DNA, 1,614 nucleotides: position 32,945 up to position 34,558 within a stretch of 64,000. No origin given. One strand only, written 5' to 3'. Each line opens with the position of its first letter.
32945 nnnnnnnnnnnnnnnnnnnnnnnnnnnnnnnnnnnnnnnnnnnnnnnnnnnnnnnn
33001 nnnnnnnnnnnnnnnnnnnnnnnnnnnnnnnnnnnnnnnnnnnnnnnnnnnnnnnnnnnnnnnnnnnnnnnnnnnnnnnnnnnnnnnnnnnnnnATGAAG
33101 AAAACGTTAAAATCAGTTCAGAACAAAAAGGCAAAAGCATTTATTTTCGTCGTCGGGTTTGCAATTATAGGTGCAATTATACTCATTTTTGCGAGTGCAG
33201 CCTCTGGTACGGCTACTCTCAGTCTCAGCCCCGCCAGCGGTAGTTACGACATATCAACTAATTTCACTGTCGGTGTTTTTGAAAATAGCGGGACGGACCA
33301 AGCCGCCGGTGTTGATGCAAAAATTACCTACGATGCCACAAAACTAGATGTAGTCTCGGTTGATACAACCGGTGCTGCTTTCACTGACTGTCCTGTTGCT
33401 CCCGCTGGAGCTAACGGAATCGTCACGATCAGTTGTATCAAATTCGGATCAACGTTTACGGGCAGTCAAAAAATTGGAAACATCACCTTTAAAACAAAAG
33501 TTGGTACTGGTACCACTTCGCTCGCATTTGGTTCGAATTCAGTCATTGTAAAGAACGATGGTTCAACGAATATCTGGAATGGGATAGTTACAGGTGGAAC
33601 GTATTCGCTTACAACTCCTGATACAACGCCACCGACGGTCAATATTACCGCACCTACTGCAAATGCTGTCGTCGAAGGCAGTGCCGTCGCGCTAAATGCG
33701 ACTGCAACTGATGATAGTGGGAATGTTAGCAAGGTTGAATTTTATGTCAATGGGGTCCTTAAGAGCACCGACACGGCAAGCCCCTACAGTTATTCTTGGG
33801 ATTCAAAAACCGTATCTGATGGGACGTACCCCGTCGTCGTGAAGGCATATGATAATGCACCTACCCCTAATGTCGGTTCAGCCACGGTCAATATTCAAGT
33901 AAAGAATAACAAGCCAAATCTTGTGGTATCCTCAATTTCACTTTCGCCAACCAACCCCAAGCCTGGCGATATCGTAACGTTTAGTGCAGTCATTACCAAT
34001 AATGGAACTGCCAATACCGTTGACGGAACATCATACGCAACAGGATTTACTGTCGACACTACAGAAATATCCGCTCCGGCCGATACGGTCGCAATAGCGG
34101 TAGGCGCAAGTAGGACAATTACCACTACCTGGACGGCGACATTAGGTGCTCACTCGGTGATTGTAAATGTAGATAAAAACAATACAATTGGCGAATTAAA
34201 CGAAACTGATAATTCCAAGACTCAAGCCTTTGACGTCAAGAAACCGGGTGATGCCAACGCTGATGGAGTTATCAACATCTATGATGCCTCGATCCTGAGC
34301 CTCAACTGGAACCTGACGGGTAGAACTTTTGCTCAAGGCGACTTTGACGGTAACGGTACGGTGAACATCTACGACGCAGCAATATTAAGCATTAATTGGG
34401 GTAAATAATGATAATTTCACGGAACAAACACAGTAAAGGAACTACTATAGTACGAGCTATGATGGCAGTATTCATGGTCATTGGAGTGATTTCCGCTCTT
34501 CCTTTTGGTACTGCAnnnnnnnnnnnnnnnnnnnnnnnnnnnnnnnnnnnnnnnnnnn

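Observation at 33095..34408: Adaptor carries both a cohesin and a dockerin whose DNA is partly identical to the cargo dockerin: possible head-to-tail polymer and gene conversion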

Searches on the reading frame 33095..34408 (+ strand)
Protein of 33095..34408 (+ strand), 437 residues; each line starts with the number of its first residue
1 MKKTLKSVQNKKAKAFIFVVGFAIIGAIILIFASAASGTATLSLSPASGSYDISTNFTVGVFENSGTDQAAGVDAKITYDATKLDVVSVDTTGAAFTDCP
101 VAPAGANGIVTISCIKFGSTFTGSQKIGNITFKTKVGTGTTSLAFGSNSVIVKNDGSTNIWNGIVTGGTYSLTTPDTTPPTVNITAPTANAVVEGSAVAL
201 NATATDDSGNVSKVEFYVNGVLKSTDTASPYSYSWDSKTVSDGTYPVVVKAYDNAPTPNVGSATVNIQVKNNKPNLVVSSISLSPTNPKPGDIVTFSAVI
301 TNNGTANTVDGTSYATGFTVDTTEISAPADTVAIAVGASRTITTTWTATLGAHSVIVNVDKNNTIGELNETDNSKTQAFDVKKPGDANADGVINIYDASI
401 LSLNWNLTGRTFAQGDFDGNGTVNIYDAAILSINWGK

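Call 3: search_protein_families(library=pfam, proteins=[window:33095-34408:+], max_evalue=0.1)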
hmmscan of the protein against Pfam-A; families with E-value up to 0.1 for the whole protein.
window:33095-34408:+ (437 aa): 4 families
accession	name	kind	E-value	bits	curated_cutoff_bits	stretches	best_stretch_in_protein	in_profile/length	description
PF17957.7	Big_7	-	2.6e-20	73.2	24.1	1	180-248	1-69/70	Bacterial Ig domain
PF07705.17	CARDB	-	3.8e-13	49.9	22.7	1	273-376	1-100/101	CARDB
PF00404.24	Dockerin_1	-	2.5e-06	28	22.9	1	384-431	1-52/57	Dockerin type I domain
PF13750.12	Big_3_3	-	0.011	15.8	27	0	231-322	3-94/157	Bacterial Ig-like domain (group 3)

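Call 6: find_homologous_proteins(query=window:33095-34405:+)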
Query window:33095-34405:+ (437 aa): 227 proteins with E <= 0.001 among 8000 candidates; the best 120 are listed.
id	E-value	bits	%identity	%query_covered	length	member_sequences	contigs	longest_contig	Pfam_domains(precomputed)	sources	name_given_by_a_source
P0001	1.1e-267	905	98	100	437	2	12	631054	PF00404.25,PF17957.8,PF07705.18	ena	-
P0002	2.5e-167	575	64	100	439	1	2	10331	PF00404.25,PF17957.8,PF07705.18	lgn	-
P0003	1.2e-166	573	62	100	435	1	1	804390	PF17957.8,PF07705.18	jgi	jgi:hypothetical protein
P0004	2.4e-160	552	64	95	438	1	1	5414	PF00404.25,PF17957.8,PF07705.18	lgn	-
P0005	6.1e-148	511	60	95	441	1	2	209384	PF00404.25,PF17957.8,PF07705.18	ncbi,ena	-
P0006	1.2e-141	490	57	100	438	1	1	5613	PF17957.8,PF07705.18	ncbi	-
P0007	6.5e-135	468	56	100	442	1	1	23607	PF17957.8,PF00963.25,PF07705.18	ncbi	-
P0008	2.3e-127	443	53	100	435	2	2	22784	PF00404.25,PF17957.8,PF07705.18,PF19077.7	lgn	-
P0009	7.7e-120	419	52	30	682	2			PF27332.1,PF17972.8,PF17957.8,PF13750.13,PF24421.2,PF00028.24,PF16386.11,PF19077.7,PF16967.12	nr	nr:Ig-like domain-containing protein [Geobacter sulfurreducens]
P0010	1.4e-113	398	50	100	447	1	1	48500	PF17957.8,PF07705.18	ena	-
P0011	3.9e-111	390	47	100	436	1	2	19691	PF00404.25,PF17957.8,PF07705.18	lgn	-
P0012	3.9e-94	334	43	88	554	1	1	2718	PF00404.25,PF17957.8,PF07705.18,PF19077.7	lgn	-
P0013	3.4e-91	324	44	88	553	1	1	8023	PF17957.8,PF07705.18,PF19077.7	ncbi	-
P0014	1.8e-90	322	51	23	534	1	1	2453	PF17957.8,PF13750.13,PF19077.7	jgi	jgi:hypothetical protein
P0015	1.5e-87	312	43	83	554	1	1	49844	PF00404.25,PF17957.8,PF13750.13,PF07705.18,PF19077.7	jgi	jgi:hypothetical protein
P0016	2.1e-84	302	43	100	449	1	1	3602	PF00404.25,PF17957.8,PF07705.18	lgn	-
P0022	3.6e-68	248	37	59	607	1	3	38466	PF17957.8,PF00963.25,PF13750.13,PF00041.28,PF19077.7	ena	-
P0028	7.1e-62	228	41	57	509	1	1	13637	PF00404.25,PF17957.8,PF13750.13,PF00041.28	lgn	-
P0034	5.5e-59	218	35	72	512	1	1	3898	PF00404.25,PF17957.8,PF13750.13,PF00041.28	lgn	-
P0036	8.8e-57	211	36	60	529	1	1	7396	PF00404.25,PF17957.8,PF00963.25,PF00041.28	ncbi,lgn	-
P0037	1.7e-56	210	35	54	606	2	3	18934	PF00404.25,PF17957.8,PF13750.13,PF00041.28,PF19077.7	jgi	jgi:chitodextrinase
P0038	1.7e-56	210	46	48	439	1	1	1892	PF00404.25,PF17957.8,PF07705.18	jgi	jgi:hypothetical protein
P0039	2.4e-56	209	35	93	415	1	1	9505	PF00404.25,PF17957.8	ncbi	-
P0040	3.8e-56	209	36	68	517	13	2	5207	PF00404.25,PF17957.8,PF13750.13,PF00041.28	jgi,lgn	-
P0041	6.0e-56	208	39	54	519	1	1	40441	PF00404.25,PF17957.8,PF13750.13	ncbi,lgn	-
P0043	1.0e-55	207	37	68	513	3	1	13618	PF00404.25,PF17957.8,PF13750.13,PF00041.28,PF19077.7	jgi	jgi:chitodextrinase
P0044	1.3e-55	207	38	61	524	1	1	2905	PF00404.25,PF17957.8,PF13750.13,PF00041.28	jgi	jgi:chitodextrinase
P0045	1.8e-55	207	35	57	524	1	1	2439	PF00404.25,PF17957.8,PF13750.13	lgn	-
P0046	4.5e-55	205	35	68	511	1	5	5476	PF00404.25,PF17957.8,PF13750.13,PF00041.28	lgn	-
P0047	4.8e-55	205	39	57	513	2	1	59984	PF00404.25,PF02494.23,PF17957.8,PF13750.13,PF00041.28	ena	-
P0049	2.9e-54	203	37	56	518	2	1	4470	PF00404.25,PF17957.8,PF13750.13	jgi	jgi:hypothetical protein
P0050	3.3e-53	199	36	58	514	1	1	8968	PF00404.25,PF17957.8,PF00963.25,PF13750.13,PF00041.28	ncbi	-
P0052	1.5e-52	197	33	60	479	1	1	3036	PF00404.25,PF17957.8,PF13750.13,PF19077.7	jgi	jgi:chitinase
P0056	3.2e-51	193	33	70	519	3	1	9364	PF00404.25,PF17957.8,PF13750.13,PF00041.28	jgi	jgi:hypothetical protein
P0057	3.8e-51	192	34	93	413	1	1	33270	PF00404.25,PF17957.8,PF00963.25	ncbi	-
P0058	5.4e-51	192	35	61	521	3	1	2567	PF00404.25,PF17957.8,PF13750.13,PF00041.28,PF19077.7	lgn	-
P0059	7.1e-51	191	40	65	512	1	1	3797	PF00404.25,PF17957.8,PF18370.8,PF00041.28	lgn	-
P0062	1.6e-48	184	33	68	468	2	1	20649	PF00404.25,PF17957.8,PF00963.25,PF13750.13,PF00041.28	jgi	-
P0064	2.3e-46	177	33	60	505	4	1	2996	PF00404.25,PF17957.8,PF13750.13,PF19077.7,PF16967.12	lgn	-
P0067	4.2e-45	172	39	48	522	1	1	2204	PF00404.25,PF17957.8,PF07705.18,PF19077.7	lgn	-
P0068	4.9e-45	172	38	92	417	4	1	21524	PF00404.25,PF17957.8,PF00963.25,PF00041.28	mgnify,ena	mgnify:CR=1 FL=1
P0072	5.0e-42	162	31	57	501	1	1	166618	PF00404.25,PF17957.8,PF13750.13,PF19077.7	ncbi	-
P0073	3.1e-41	160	52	38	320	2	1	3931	PF00963.25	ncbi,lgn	-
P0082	1.5e-34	138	38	59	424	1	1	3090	PF00404.25,PF17957.8,PF13750.13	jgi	jgi:hypothetical protein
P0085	1.4e-33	134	43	54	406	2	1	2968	PF17957.8,PF00963.25,PF13750.13,PF00041.28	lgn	-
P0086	5.0e-32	129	46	23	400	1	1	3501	PF00404.25,PF17957.8,PF19077.7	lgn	-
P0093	6.3e-30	122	56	18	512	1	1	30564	PF00404.25,PF17957.8,PF06832.19,PF19077.7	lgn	-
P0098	3.7e-28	117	49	20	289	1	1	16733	PF00404.25,PF17957.8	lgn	-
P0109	2.6e-24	104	96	13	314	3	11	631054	PF00404.25,PF17957.8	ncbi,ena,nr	ncbi:MAG: dockerin type I domain-containing protein [Candidatus Saccharibacteria bacterium]|nr:docke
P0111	5.2e-24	103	31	60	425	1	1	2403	PF00404.25,PF17957.8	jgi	jgi:hypothetical protein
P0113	2.3e-23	101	40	28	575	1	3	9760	PF00404.25,PF17957.8,PF11721.15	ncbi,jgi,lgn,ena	ncbi:MAG TPA: Ig-like domain-containing protein [Candidatus Saccharimonadales bacterium]|jgi:hypothe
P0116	1.0e-22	99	35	62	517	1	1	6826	PF25523.2,PF00404.25,PF18370.8,PF00041.28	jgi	jgi:chitodextrinase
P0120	1.7e-21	95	31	61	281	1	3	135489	PF17957.8,PF00963.25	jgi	jgi:thermitase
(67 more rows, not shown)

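Call 8: find_encoding_contigs(protein=P0001, flank=6000, max_places=4)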
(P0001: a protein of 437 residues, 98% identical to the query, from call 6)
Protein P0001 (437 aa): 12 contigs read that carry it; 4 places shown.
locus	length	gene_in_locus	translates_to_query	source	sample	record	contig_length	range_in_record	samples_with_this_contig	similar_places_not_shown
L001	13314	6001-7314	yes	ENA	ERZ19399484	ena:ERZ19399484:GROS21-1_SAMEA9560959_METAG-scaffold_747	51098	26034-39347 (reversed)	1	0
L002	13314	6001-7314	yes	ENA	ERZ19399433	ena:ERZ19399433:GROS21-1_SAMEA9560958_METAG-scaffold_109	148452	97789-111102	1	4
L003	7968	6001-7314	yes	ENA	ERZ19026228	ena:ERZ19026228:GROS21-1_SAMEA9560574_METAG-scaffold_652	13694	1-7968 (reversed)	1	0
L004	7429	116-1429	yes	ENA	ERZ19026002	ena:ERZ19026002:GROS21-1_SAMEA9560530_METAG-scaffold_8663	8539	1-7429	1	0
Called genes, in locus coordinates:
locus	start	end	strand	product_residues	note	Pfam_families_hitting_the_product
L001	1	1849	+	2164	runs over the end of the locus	-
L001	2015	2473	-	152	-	PF00578:AhpC-TSA, PF08534:Redoxin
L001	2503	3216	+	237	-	PF00625:Guanylate_kin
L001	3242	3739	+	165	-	-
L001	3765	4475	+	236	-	PF03444:WHD_HrcA (weak), PF01628:HrcA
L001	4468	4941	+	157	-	PF01025:GrpE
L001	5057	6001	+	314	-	PF17957:Big_7, PF00404:Dockerin_1 (weak)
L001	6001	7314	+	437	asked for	PF17957:Big_7, PF07705:CARDB, PF00404:Dockerin_1 (weak)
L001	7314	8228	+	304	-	PF13620:CarboxypepD_reg (weak)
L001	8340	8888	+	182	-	-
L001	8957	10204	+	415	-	PF03537:Glyco_hydro_114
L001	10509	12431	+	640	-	PF00012:HSP70, PF06723:MreB_Mbl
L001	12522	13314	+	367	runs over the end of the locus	PF00226:DnaJ, PF01556:DnaJ_C, PF00684:DnaJ_CXXCXGXG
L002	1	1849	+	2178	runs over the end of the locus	PF00041:fn3 (weak), PF16656:Pur_ac_phosph_N (faint), PF25059:FN3_DSCAM-DSCAML_C (faint), PF00041:fn3, PF02518:HATPase_c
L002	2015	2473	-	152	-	PF00578:AhpC-TSA, PF08534:Redoxin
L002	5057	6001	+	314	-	PF17957:Big_7, PF00404:Dockerin_1 (weak)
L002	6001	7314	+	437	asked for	PF17957:Big_7, PF07705:CARDB, PF00404:Dockerin_1 (weak)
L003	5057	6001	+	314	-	PF17957:Big_7, PF00404:Dockerin_1 (weak)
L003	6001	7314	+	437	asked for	PF17957:Big_7, PF07705:CARDB, PF00404:Dockerin_1 (weak)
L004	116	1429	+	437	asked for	PF17957:Big_7, PF07705:CARDB, PF00404:Dockerin_1 (weak)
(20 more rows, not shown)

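Call 9: find_encoding_contigs(protein=P0003, flank=6000, max_places=2)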
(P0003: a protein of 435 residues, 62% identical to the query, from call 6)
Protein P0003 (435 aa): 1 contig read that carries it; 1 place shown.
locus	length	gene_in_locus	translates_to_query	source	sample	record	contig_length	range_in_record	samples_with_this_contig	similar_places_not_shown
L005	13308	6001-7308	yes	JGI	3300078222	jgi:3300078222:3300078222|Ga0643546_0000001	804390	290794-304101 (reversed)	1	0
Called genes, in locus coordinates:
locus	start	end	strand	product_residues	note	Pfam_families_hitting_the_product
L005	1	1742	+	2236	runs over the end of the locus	PF00041:fn3 (weak), PF16656:Pur_ac_phosph_N (faint), PF00041:fn3, PF25059:FN3_DSCAM-DSCAML_C (weak), PF02518:HATPase_c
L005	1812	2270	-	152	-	PF00578:AhpC-TSA, PF08534:Redoxin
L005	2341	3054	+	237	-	PF00625:Guanylate_kin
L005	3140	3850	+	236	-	PF03444:WHD_HrcA (weak), PF01628:HrcA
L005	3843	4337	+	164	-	PF01025:GrpE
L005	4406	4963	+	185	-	-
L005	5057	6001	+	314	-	PF17957:Big_7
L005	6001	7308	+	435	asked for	PF17957:Big_7, PF07705:CARDB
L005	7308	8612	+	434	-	-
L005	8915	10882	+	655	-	PF00012:HSP70, PF06723:MreB_Mbl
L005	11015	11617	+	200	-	PF07884:VKOR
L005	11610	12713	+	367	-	PF00226:DnaJ, PF01556:DnaJ_C, PF00684:DnaJ_CXXCXGXG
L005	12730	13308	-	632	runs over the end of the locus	-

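Call 10: find_encoding_contigs(protein=P0005, flank=6000, max_places=2)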
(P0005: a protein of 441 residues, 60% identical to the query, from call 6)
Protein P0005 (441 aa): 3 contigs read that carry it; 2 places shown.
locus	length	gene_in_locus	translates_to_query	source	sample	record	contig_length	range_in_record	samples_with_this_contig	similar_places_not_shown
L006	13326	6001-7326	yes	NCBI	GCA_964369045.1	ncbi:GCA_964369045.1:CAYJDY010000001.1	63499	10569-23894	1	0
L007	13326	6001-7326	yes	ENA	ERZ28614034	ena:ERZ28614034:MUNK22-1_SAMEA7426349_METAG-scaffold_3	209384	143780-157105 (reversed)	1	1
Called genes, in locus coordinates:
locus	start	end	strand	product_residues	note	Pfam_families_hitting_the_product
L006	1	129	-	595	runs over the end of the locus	PF00009:GTP_EFTU, PF01926:MMR_HSR1 (weak), PF03144:GTP_EFTU_D2, PF00679:EFG_C, PF06421:LepA_C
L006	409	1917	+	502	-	PF02518:HATPase_c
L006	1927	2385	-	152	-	PF00578:AhpC-TSA, PF08534:Redoxin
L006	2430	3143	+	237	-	PF00625:Guanylate_kin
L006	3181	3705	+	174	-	-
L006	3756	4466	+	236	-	PF03444:WHD_HrcA (weak), PF01628:HrcA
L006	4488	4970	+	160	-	PF01025:GrpE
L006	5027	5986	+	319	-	PF19077:Big_13 (weak), PF17957:Big_7, PF00404:Dockerin_1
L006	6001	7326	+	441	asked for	PF17957:Big_7, PF07705:CARDB, PF00404:Dockerin_1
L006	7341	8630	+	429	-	-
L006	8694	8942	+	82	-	-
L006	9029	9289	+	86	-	-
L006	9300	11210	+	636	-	PF00012:HSP70, PF06723:MreB_Mbl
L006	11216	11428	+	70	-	-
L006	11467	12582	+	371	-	PF00226:DnaJ, PF01556:DnaJ_C, PF00684:DnaJ_CXXCXGXG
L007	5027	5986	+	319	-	PF19077:Big_13 (weak), PF17957:Big_7, PF00404:Dockerin_1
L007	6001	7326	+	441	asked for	PF17957:Big_7, PF07705:CARDB, PF00404:Dockerin_1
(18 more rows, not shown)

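Call 11: find_encoding_contigs(protein=P0007, flank=5000, max_places=1)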
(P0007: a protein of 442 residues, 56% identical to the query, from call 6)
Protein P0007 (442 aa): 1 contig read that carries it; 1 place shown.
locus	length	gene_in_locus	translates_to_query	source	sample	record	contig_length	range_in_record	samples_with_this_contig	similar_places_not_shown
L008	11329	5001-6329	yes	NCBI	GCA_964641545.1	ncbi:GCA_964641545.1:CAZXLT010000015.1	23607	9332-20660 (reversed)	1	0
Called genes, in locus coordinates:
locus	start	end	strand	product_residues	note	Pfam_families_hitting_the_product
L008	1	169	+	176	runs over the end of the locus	-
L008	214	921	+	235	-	PF01628:HrcA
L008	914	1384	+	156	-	PF01025:GrpE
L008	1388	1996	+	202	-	-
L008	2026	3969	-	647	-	-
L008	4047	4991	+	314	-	PF17957:Big_7, PF00404:Dockerin_1 (weak)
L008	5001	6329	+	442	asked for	PF00963:Cohesin, PF17957:Big_7, PF07705:CARDB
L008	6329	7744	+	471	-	PF00963:Cohesin (weak)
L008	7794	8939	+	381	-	PF03537:Glyco_hydro_114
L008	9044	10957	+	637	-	PF00012:HSP70, PF06723:MreB_Mbl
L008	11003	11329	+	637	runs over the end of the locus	PF22842:Pel9A-like_beta_helix, PF13229:Beta_helix, PF05048:NosD (weak)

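Call 12: find_encoding_contigs(protein=P0008, flank=5000, max_places=1)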
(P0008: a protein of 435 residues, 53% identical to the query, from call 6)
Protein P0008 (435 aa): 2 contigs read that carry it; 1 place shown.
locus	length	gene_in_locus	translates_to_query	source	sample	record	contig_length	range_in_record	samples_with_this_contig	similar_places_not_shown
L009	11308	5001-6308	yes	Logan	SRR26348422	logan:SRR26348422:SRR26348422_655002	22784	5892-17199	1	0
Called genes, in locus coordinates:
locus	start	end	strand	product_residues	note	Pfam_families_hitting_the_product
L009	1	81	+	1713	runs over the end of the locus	PF19077:Big_13 (weak), PF02518:HATPase_c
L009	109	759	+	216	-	PF01746:tRNA_m1G_MT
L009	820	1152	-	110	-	-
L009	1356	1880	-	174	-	PF00080:Sod_Cu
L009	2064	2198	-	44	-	-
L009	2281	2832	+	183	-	PF02245:Pur_DNA_glyco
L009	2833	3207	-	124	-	PF06262:Zincin_1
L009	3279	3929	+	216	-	-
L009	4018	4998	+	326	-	PF17957:Big_7, PF00404:Dockerin_1 (weak)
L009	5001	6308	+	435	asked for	PF17957:Big_7, PF19077:Big_13, PF07705:CARDB, PF00404:Dockerin_1 (weak)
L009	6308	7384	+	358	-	-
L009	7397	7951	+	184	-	PF08002:DUF1697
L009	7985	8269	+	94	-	PF14117:DUF4287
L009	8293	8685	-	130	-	PF08818:DUF1801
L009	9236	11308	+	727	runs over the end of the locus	PF07602:DUF1565 (weak), PF22842:Pel9A-like_beta_helix, PF13229:Beta_helix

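Call 13: find_encoding_contigs(protein=P0010, flank=5000, max_places=1)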
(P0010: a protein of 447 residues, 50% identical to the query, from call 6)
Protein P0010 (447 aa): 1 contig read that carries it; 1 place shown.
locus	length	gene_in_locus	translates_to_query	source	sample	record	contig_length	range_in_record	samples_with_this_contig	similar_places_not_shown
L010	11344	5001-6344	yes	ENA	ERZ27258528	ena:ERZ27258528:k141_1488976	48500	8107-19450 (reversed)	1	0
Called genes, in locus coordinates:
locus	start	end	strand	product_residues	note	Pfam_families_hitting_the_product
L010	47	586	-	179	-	PF00293:NUDIX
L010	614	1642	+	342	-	PF02547:Queuosine_synth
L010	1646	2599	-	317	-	-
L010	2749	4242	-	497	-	-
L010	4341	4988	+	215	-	-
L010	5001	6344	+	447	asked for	PF17957:Big_7, PF07705:CARDB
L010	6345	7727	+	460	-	PF13620:CarboxypepD_reg, PF24025:Ig_DR_A0283-like (weak)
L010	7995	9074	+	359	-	PF09362:DUF1996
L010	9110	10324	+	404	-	PF01702:TGT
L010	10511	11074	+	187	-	PF09419:PGP_phosphatase (weak), PF00702:Hydrolase (weak), PF13242:Hydrolase_like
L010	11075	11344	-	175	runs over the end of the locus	PF00300:His_Phos_1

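Call 14: find_encoding_contigs(protein=P0011, flank=5000, max_places=1)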
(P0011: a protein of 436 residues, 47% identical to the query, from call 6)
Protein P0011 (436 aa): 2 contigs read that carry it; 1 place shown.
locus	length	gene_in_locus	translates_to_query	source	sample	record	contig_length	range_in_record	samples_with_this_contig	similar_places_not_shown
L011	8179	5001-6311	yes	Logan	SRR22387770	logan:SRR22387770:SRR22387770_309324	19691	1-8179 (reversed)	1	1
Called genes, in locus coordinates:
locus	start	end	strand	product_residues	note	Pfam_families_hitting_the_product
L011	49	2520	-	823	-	PF02861:Clp_N, PF02861:Clp_N, PF00004:AAA, PF17871:AAA_lid_9, PF00004:AAA, PF07724:AAA_2, PF07728:AAA_5, PF10431:ClpB_D2-small, +9 more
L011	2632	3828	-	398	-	PF08529:NusA_N, PF13184:KH_NusA_1st, PF26594:KH_NusA_2nd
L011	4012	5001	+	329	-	PF17957:Big_7, PF00404:Dockerin_1 (weak)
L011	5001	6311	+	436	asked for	PF17957:Big_7, PF07705:CARDB, PF00404:Dockerin_1 (weak)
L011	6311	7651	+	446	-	PF00963:Cohesin, PF13620:CarboxypepD_reg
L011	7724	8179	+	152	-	?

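Call 15: find_encoding_contigs(protein=P0002, flank=5000, max_places=1)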
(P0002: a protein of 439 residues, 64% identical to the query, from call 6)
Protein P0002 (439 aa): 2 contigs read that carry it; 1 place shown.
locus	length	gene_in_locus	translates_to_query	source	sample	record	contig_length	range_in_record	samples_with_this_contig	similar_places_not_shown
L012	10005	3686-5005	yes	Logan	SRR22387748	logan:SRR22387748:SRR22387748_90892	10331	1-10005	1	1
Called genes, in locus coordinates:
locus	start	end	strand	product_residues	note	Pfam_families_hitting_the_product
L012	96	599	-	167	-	PF00578:AhpC-TSA, PF08534:Redoxin, PF02630:SCO1-SenC (weak)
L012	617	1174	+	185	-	PF00625:Guanylate_kin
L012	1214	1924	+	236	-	PF03444:WHD_HrcA (weak), PF01628:HrcA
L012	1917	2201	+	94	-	-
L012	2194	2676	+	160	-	PF01025:GrpE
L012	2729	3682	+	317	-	PF17957:Big_7, PF00404:Dockerin_1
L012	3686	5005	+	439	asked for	PF17957:Big_7, PF07705:CARDB, PF00404:Dockerin_1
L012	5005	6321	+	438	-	PF00963:Cohesin (weak), PF13620:CarboxypepD_reg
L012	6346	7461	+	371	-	PF03537:Glyco_hydro_114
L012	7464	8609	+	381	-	-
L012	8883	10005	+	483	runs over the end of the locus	?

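Call 35: predict_structure(alignment_id=A2)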
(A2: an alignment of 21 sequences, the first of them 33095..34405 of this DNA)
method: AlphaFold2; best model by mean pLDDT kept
length: 437 residues; sequences in the alignment: 21
mean_pLDDT: 87.5   pTM: 0.56
mean pLDDT of the five models: 87.5, 87.1, 86.3, 85.6, 85.2
residues with pLDDT >= 90: 263; 70-90: 136; 50-70: 22; < 50: 16
segments of 3 or more residues with pLDDT < 50: 1-11, 32-36
pLDDT, mean of each block of 10 residues (from residue 1): 41 55 60 55 93 93 91 92 93 86 81 84 92 92 90 84 84 88 94 89 88 96 94 91 93 90 95 91 89 95 92 95 94 94 95 95 87 93 87 93 95 89 94 89
secondary structure, 60 per line:
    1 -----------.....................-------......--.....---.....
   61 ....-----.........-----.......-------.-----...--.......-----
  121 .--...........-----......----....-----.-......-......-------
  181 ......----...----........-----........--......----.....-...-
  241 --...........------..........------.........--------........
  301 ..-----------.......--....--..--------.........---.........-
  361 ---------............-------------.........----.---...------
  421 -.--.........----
elements in order: H12-32 E40-45 E48-52 E56-64 E70-78 E84-90 E104-106 E109-115 E124-134 E140-145 E150-153 E161-166 E168-173 E181-186 E191-193 E198-205 E211-218 E221-226 E231-235 E243-253 E260-269 E276-284 E293-302 E314-320 E323-326 E339-347 E351-359 H370-373 E374-381 H395-403 H425-433
